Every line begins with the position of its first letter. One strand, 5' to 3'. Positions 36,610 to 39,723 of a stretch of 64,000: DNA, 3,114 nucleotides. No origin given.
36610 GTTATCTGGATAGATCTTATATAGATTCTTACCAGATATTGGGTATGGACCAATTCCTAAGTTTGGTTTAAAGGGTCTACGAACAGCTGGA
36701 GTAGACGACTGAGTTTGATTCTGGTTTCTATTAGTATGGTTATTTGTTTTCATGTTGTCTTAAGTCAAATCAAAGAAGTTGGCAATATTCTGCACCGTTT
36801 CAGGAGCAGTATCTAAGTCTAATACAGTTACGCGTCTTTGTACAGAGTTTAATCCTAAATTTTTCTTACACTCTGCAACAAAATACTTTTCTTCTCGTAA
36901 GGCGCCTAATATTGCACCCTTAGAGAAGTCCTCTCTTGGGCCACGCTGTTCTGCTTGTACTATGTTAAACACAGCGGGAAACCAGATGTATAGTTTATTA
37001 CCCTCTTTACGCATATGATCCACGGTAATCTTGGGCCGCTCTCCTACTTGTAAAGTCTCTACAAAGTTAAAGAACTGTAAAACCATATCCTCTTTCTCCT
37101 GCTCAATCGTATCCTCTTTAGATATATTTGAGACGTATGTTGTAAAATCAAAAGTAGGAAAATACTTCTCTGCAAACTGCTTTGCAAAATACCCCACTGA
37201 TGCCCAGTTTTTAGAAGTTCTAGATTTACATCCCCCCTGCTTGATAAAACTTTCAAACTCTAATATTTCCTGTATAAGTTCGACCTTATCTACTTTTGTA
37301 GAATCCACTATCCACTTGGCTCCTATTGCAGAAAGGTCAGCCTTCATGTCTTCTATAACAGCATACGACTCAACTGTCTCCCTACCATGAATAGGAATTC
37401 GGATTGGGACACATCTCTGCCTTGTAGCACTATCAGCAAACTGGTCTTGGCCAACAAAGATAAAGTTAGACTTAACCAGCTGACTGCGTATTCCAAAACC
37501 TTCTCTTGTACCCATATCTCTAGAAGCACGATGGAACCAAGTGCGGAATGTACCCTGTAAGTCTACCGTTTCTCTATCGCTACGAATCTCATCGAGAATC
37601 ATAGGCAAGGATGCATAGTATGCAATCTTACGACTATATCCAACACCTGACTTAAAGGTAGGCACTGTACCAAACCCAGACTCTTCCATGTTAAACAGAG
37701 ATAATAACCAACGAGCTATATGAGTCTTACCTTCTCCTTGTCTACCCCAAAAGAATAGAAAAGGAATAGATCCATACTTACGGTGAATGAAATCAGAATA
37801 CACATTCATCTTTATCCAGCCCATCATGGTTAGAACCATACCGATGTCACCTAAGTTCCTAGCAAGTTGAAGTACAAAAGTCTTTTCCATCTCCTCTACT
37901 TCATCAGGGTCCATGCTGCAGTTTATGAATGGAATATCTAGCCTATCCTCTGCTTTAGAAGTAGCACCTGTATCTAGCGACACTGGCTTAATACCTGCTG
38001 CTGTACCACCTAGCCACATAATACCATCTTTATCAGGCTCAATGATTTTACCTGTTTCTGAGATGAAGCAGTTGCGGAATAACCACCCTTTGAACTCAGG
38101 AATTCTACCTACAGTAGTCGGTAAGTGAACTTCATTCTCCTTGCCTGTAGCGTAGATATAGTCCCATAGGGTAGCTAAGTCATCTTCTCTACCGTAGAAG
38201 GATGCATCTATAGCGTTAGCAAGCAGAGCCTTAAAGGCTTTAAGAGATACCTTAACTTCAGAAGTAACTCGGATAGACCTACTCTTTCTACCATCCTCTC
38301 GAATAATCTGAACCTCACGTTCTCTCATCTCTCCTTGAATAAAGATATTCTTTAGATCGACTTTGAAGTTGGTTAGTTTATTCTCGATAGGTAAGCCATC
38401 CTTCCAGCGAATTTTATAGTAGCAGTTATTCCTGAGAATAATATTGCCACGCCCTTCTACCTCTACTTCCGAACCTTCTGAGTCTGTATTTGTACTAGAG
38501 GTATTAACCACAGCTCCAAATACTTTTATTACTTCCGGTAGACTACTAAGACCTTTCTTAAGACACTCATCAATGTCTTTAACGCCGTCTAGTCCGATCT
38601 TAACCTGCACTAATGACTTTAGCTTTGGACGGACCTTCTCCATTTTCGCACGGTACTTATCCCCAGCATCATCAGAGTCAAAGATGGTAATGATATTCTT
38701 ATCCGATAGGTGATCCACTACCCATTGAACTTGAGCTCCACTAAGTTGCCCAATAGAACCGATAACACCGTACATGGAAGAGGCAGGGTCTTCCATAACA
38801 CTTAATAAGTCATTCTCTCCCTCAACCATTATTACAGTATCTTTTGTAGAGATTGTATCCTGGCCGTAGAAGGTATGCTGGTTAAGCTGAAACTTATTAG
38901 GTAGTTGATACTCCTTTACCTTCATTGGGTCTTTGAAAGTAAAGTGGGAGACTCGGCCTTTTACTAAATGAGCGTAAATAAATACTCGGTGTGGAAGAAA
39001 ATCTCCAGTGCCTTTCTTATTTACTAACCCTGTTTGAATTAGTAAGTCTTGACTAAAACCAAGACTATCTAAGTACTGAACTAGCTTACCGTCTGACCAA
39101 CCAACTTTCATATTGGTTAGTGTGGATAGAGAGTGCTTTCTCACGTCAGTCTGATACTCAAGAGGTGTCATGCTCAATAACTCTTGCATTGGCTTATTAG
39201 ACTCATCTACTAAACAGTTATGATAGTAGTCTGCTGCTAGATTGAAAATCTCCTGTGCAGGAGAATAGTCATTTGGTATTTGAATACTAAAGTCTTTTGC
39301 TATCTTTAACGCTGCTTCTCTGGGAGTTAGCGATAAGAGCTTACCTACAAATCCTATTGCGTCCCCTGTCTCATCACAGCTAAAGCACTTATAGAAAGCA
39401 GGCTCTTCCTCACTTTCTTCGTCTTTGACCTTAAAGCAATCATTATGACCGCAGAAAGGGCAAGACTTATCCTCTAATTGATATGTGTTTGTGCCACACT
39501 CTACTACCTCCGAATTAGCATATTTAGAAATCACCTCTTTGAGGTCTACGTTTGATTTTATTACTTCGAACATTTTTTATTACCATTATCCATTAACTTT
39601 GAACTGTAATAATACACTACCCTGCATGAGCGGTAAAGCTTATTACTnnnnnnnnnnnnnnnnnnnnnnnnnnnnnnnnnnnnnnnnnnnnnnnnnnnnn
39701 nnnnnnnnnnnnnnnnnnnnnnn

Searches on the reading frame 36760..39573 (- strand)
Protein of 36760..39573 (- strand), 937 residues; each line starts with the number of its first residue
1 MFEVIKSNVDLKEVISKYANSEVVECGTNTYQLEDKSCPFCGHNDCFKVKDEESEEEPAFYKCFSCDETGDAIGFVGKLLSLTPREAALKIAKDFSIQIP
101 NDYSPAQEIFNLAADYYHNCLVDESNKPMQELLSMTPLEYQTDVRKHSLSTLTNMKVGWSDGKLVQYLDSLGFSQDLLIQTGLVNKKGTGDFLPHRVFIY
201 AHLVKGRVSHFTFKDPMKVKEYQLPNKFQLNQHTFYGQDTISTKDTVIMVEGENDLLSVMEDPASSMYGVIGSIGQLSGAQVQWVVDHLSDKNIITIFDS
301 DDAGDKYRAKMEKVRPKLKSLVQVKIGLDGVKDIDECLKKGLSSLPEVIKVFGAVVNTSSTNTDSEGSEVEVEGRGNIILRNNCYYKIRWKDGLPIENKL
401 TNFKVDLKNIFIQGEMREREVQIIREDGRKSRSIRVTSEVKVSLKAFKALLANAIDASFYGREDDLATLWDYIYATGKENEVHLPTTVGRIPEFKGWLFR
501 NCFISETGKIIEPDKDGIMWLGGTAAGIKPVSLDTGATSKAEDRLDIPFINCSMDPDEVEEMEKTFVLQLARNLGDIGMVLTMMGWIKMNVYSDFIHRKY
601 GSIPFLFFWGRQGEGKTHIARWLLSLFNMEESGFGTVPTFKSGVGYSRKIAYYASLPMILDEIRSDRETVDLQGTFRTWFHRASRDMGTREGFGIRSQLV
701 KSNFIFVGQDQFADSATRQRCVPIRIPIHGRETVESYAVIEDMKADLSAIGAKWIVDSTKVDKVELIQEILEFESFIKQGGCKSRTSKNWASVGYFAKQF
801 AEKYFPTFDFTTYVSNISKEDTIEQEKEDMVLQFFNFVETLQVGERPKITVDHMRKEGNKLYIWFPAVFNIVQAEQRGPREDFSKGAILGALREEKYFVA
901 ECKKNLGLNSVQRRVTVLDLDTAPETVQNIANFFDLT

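Call 18: search_dna_similar(query=window:36760-39573:-, collection=phages, mode=protein, max_rows=15)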
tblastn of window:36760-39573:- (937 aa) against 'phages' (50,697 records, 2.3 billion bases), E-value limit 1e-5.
Records with a match: 37; places in all: 37; records where one place covers at least 80% of the query: 4.
Best place of each record, by identity: <60% 37.
By first word of the organism name: Helicobacter 13; Cellulophaga 9; Bacteriophage 8; Vibrio 3; Porphyromonas 3; Salmonella 1.
By host as written in the record: - 10; Cellulophaga sp. HaHaR_3_176 9; Helicobacter pylori 7; Helicobacter pylori strain KMT83 3; Helicobacter pylori strain 3401 2; Salmonella enterica subsp. enterica serovar Typhimurium ATCC 14028 1; Helicobacter ganmani 1; Helicobacter pylori NY43 1; and 3 more.
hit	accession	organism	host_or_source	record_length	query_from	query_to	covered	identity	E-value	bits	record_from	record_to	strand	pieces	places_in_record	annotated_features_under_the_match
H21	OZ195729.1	Vibrio phage D69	Seawater and oysters mix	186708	1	932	99%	36.4%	4e-162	532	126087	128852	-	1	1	hypothetical protein (x2)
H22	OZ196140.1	Vibrio phage D181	Seawater and oysters mix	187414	1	932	99%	36.4%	4e-162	532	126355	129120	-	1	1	hypothetical protein (x2)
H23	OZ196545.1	Vibrio phage D148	Seawater and oysters mix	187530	1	932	99%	36.4%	4e-162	532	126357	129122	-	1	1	hypothetical protein (x2)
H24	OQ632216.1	Salmonella phage Arash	Salmonella enterica subsp. enterica ...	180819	1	931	99%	33.1%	1e-140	470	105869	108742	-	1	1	DNA primase | ribonuclease H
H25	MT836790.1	Bacteriophage sp.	human fecal samples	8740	3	350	37%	27.8%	6e-11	73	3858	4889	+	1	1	record has no annotation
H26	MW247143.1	Helicobacter phage COL 2-PUJ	Helicobacter pylori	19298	22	439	45%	23.0%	1e-6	59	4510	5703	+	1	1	DNA primase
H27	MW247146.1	Helicobacter phage COL 16-PUJ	Helicobacter pylori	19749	22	439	45%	23.0%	1e-6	59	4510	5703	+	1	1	DNA primase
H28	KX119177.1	Helicobacter phage SwA626G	Helicobacter pylori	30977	2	353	38%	24.7%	5e-6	57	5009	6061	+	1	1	DNA primase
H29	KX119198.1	Helicobacter phage Pt5322G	Helicobacter pylori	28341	2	360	38%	24.2%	2e-6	58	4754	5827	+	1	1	DNA primase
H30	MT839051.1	Bacteriophage sp.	human fecal samples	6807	3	340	36%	25.5%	3e-10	71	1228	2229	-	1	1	record has no annotation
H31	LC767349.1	Helicobacter phage KHP40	Helicobacter pylori strain KMT83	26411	2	353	38%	24.2%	2e-6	58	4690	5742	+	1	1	putative primase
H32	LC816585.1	Helicobacter phage KHP40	Helicobacter pylori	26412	2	353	38%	24.2%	2e-6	58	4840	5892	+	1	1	hypothetical protein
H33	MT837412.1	Bacteriophage sp.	human fecal samples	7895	3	340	36%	24.9%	6e-8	63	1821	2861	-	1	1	record has no annotation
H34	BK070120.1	Bacteriophage sp.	Helicobacter ganmani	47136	3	341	36%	24.8%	4e-7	61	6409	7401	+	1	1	DNA primase DnaG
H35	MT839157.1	Bacteriophage sp.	human fecal samples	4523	20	340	34%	24.4%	1e-6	58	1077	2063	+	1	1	record has no annotation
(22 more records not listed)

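Call 19: search_protein_families(library=pfam, proteins=[window:36760-39573:-], max_evalue=0.001)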
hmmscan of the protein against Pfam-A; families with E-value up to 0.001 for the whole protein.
window:36760-39573:- (937 aa): 2 families
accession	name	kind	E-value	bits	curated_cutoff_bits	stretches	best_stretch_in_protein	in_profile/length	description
PF01807.25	Zn_ribbon_DnaG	-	7.6e-09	35.7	24.9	1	3-101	7-95/98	CHC2 zinc finger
PF13155.12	Toprim_2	-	5.6e-06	27.1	22.1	1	248-337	1-87/88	Toprim-like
